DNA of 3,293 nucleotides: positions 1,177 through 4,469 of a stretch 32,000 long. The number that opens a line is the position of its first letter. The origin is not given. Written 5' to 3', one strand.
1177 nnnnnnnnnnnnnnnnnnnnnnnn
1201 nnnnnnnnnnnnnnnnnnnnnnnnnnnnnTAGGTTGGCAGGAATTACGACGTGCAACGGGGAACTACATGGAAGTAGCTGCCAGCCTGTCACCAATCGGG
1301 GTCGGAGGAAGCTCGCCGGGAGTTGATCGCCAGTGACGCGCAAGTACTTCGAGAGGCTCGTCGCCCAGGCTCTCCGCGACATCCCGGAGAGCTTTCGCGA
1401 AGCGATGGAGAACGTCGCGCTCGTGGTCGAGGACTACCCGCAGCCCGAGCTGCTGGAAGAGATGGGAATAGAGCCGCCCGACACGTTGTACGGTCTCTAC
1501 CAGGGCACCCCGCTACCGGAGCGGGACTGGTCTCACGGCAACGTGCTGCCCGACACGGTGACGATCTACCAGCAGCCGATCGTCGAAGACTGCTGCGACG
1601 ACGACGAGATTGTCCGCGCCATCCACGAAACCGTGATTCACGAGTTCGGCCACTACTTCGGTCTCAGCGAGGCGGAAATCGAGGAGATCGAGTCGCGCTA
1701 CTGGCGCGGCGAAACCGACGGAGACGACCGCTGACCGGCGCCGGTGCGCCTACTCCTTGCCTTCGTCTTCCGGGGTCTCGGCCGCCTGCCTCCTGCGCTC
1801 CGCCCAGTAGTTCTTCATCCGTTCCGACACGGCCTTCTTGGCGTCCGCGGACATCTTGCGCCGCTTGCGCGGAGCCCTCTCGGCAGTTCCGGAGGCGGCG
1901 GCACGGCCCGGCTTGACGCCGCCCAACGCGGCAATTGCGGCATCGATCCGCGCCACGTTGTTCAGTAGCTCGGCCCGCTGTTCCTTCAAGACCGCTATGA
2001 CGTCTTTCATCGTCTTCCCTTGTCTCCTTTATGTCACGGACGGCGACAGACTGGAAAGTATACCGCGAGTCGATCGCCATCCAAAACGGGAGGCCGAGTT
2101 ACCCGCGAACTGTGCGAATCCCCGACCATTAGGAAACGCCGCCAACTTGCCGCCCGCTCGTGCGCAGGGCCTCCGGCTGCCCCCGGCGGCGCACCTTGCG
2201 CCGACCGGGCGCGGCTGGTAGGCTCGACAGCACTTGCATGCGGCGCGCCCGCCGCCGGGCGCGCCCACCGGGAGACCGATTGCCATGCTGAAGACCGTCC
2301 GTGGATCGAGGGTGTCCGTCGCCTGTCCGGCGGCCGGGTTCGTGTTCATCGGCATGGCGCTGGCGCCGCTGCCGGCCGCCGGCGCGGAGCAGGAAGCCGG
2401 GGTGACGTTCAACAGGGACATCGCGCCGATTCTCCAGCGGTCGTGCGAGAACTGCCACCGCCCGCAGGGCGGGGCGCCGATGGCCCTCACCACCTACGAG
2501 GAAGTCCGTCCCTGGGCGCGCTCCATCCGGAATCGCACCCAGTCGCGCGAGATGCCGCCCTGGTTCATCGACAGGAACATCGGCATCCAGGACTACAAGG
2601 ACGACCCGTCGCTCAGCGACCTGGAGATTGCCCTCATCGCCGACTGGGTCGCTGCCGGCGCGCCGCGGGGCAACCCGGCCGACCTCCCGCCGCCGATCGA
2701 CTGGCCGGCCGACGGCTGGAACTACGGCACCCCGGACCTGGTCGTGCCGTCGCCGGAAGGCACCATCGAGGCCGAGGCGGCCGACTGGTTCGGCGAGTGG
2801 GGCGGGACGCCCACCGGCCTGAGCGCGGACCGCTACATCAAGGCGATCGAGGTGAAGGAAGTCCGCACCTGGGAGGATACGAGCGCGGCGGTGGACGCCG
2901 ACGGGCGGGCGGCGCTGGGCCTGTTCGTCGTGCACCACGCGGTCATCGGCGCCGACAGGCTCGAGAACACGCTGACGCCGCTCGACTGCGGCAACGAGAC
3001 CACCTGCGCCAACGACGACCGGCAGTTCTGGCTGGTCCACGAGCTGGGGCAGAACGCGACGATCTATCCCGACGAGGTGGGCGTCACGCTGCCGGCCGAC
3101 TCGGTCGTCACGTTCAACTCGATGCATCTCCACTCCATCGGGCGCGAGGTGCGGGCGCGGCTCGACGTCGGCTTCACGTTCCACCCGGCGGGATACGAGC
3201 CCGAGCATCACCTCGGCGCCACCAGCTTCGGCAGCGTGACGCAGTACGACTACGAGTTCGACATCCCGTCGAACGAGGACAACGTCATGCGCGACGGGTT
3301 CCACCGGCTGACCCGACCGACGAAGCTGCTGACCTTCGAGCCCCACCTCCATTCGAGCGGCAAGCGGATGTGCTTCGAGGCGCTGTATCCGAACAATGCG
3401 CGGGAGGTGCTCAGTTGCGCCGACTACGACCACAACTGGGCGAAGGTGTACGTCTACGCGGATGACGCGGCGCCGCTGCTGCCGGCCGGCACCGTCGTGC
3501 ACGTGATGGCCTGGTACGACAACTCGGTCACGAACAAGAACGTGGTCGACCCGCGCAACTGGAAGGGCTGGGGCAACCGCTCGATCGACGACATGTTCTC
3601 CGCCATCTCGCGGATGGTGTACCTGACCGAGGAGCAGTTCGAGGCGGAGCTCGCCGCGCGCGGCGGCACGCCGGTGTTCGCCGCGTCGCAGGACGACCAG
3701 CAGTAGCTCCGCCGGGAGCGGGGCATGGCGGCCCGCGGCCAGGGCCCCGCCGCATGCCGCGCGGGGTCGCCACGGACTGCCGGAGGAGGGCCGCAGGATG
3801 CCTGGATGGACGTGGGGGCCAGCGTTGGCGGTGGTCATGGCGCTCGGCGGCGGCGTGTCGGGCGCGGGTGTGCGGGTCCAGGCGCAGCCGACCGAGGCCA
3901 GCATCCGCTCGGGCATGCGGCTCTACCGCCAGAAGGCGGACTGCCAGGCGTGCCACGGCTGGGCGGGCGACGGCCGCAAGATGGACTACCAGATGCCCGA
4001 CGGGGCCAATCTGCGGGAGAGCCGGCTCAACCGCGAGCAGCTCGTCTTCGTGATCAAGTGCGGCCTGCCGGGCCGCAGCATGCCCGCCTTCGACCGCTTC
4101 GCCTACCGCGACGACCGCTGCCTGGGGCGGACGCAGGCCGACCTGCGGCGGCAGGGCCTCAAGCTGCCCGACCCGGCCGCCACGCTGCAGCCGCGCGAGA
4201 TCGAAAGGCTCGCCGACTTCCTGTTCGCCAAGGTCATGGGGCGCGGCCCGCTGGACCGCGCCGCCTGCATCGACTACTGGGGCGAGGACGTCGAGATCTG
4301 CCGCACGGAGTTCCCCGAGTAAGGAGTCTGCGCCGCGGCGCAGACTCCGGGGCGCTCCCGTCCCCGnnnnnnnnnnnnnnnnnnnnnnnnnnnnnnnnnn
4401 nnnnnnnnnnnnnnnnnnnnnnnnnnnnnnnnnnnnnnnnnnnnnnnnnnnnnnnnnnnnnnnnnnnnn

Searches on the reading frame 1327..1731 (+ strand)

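Call 66: search_protein_families(library=pfam, proteins=[window:1327-1731:+], max_evalue=0.001)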
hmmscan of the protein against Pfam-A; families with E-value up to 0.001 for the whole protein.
window:1327-1731:+ (135 aa): 1 family
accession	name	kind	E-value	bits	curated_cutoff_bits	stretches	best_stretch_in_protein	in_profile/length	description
PF06262.17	Zincin_1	-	8.6e-31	106.2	22.4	1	27-121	1-95/97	Zincin-like metallopeptidase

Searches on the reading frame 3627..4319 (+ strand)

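Call 66: search_protein_families(library=pfam, proteins=[window:3627-4319:+], max_evalue=0.001)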
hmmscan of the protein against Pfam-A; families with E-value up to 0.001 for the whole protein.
window:3627-4319:+ (231 aa): 1 family
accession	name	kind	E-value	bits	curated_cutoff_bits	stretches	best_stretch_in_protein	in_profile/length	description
PF13442.11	Cytochrome_CBB3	-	1.3e-08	35.5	27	1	92-157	2-53/68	Cytochrome C oxidase, cbb3-type, subunit III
